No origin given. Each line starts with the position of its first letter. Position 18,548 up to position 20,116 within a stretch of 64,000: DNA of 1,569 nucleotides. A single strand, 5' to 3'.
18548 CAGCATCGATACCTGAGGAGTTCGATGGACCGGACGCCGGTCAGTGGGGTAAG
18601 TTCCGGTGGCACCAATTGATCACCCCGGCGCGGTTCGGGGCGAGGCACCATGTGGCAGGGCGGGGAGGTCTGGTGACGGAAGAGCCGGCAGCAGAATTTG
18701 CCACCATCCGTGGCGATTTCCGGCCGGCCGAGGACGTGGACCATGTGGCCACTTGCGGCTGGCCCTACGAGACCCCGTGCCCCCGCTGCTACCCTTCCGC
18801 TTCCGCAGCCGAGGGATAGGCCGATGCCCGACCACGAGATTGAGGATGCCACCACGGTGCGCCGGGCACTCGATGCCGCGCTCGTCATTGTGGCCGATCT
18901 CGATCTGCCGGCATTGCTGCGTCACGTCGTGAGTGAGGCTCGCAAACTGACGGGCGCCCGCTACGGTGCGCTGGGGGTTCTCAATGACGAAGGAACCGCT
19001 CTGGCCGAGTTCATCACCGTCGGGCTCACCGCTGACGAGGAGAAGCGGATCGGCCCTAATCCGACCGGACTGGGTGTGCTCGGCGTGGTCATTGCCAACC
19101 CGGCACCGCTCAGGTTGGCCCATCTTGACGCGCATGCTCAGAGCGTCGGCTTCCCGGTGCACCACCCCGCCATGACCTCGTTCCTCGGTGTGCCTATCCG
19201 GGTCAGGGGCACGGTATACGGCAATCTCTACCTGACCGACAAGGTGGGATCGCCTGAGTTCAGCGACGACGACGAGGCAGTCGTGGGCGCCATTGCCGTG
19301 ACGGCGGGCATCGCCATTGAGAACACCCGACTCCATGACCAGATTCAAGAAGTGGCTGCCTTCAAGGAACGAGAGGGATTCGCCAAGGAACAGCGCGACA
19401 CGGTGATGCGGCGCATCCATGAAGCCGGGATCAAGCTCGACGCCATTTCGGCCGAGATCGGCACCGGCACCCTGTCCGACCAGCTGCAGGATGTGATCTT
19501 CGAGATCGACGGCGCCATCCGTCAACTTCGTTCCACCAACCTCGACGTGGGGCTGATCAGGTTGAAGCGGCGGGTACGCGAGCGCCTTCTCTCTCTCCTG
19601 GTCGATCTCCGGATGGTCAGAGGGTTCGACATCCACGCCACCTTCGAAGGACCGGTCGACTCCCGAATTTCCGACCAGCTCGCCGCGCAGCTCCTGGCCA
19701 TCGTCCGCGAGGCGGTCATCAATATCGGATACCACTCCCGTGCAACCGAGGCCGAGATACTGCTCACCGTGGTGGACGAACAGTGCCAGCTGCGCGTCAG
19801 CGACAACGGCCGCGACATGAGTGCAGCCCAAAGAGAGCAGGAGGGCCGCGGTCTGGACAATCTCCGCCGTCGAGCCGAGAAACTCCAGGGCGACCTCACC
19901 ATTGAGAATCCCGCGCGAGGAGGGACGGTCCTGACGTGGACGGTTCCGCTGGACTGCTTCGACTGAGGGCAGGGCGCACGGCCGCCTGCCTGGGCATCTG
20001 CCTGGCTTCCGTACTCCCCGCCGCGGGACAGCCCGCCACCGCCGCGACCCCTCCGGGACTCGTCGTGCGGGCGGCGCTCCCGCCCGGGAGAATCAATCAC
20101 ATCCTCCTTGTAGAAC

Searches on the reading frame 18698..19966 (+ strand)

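Call 64: search_protein_families(library=pfam, proteins=[window:18698-19966:+], max_evalue=0.001)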
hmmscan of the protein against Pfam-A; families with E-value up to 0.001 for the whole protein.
window:18698-19966:+ (422 aa): 3 families
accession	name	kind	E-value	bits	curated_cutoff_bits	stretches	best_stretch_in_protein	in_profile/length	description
PF13185.12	GAF_2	-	4.9e-18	66.1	28.6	1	68-208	2-136/136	GAF domain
PF01590.32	GAF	-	1.5e-15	58.4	22.4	1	69-207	1-133/133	GAF domain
PF02518.31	HATPase_c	-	1.1e-09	39.1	26.4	1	331-418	5-109/111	Histidine kinase-, DNA gyrase B-, and HSP90-like ATPase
